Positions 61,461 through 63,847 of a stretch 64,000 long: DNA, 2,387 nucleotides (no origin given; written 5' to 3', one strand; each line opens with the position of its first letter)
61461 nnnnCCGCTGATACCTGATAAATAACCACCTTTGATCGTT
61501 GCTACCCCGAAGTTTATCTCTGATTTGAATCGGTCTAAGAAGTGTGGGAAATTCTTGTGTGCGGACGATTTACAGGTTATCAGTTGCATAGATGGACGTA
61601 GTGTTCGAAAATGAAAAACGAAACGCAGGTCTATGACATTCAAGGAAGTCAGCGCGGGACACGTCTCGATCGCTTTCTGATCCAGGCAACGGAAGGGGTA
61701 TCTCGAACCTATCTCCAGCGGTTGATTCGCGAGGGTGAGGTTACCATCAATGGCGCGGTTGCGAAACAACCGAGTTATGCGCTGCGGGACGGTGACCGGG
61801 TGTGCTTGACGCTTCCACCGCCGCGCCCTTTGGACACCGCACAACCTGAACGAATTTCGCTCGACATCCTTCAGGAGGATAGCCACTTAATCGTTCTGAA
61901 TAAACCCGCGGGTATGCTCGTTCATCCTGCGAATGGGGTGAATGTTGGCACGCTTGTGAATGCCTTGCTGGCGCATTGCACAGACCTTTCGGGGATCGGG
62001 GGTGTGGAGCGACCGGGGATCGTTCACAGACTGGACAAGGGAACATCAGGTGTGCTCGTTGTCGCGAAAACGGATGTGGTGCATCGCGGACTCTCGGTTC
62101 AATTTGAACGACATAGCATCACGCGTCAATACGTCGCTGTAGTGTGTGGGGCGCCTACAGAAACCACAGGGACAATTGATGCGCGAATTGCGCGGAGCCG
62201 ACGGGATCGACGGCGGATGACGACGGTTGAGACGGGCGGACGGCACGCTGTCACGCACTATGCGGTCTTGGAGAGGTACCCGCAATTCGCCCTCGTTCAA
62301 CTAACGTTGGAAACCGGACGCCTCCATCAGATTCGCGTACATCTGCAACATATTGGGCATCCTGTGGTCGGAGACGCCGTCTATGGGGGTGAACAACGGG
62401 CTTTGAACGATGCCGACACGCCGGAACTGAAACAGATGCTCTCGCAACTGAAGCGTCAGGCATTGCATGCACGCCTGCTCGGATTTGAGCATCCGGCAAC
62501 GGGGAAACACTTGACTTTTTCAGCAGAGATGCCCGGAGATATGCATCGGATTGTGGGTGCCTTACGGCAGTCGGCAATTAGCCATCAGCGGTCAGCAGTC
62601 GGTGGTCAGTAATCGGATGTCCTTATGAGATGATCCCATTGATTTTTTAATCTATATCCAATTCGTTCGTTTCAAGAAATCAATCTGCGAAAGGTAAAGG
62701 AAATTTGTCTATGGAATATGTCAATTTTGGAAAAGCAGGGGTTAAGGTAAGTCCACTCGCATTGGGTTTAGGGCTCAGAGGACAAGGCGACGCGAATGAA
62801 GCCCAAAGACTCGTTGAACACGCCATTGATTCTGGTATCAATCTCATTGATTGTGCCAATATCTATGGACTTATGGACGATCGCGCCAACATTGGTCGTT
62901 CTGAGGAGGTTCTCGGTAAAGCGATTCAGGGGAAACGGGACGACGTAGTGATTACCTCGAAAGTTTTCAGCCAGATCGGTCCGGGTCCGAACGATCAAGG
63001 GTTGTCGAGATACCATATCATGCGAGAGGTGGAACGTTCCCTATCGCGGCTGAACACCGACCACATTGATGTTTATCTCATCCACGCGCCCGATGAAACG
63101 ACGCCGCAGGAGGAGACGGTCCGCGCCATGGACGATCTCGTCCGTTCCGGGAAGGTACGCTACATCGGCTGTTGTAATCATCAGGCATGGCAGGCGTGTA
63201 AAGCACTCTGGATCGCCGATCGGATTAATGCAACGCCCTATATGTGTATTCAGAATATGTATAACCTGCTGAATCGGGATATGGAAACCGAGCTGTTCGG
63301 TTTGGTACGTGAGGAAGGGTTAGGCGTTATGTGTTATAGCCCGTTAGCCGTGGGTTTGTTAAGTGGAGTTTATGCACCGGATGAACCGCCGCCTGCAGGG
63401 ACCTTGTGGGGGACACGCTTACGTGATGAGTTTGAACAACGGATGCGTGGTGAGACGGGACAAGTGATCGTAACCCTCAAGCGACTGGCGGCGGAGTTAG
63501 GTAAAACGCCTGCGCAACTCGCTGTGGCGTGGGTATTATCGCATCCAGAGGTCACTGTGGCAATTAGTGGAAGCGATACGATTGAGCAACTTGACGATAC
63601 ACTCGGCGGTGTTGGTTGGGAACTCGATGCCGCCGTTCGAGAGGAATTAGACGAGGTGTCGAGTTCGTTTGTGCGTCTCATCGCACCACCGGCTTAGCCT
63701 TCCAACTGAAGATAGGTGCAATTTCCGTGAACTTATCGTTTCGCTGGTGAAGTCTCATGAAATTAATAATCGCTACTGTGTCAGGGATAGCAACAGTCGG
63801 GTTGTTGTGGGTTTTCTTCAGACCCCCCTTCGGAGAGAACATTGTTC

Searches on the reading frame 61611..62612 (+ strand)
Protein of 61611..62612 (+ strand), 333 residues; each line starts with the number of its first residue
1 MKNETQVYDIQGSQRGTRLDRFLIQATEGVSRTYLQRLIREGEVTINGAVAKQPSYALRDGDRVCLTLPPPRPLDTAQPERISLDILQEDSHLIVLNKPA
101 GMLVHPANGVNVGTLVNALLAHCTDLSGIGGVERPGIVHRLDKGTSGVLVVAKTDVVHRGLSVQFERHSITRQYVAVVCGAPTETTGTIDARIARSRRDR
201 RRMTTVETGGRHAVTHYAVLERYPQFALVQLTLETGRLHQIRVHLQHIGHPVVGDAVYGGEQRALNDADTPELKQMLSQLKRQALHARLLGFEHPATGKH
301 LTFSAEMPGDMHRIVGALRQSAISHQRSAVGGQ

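Call 78: search_protein_families(library=pfam, proteins=[window:61611-62612:+], max_evalue=0.00001)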
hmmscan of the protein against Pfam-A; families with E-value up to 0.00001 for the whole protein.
window:61611-62612:+ (333 aa): 2 families
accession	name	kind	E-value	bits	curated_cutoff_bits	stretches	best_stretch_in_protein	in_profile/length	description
PF00849.27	PseudoU_synth_2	-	4.9e-37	127.9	26.8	1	92-247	1-152/152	RNA pseudouridylate synthase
PF01479.30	S4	-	6.4e-11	42.2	22.8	1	18-64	2-48/48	S4 domain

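Call 83: find_encoding_contigs(protein=window:61611-62612:+, flank=10000, max_places=10)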
Protein window:61611-62612:+ (333 aa): 3 contigs read that carry it; 3 places shown.
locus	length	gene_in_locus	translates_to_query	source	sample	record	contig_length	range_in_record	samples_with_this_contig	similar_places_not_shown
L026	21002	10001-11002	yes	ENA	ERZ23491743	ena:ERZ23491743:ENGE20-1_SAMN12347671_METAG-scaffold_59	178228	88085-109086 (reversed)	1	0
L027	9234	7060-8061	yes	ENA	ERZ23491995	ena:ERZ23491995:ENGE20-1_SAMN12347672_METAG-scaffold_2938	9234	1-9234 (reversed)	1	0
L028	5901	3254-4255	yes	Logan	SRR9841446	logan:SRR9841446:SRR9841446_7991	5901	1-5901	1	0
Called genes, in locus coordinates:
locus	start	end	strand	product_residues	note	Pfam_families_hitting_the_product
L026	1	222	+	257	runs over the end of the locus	PF00106:adh_short, PF08659:KR, PF13561:adh_short_C2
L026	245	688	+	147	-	PF09656:PGPGW (weak)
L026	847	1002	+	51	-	PF15919:HicB_lk_antitox, PF21748:UPF0150 (weak)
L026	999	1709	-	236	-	PF06267:DUF1028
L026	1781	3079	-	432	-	PF00815:Histidinol_dh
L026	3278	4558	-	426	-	PF00275:EPSP_synthase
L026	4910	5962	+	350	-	PF01408:GFO_IDH_MocA, PF03807:F420_oxidored (weak), PF22725:GFO_IDH_MocA_C3 (faint)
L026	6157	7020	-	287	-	PF05721:PhyH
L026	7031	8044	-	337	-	PF01966:HD (weak)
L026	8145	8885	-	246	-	PF01416:PseudoU_synth_1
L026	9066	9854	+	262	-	PF18765:Polbeta (weak), PF01909:NTP_transf_2, PF05168:HEPN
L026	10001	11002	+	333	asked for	PF01479:S4, PF00849:PseudoU_synth_2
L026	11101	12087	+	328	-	PF00248:Aldo_ket_red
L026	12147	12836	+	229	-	PF01522:Polysacc_deac_1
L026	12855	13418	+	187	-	-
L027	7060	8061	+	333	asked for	PF01479:S4, PF00849:PseudoU_synth_2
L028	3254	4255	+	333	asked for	PF01479:S4, PF00849:PseudoU_synth_2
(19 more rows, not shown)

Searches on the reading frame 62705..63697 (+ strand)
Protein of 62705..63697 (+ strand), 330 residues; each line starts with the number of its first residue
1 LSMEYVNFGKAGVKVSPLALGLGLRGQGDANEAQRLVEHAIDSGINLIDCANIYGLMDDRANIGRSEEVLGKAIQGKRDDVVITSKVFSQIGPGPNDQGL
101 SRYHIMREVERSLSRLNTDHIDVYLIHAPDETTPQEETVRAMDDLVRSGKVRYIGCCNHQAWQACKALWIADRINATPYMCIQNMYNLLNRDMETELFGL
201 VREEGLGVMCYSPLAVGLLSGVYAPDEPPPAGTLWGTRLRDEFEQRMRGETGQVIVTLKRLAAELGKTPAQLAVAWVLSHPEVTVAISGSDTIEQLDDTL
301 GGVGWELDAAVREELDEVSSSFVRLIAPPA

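Call 78: search_protein_families(library=pfam, proteins=[window:62705-63697:+], max_evalue=0.00001)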
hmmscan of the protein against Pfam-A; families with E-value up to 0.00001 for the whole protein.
window:62705-63697:+ (330 aa): 1 family
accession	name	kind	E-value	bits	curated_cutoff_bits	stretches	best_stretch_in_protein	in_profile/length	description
PF00248.27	Aldo_ket_red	-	5.3e-70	236.2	24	1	22-318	6-289/291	Aldo/keto reductase family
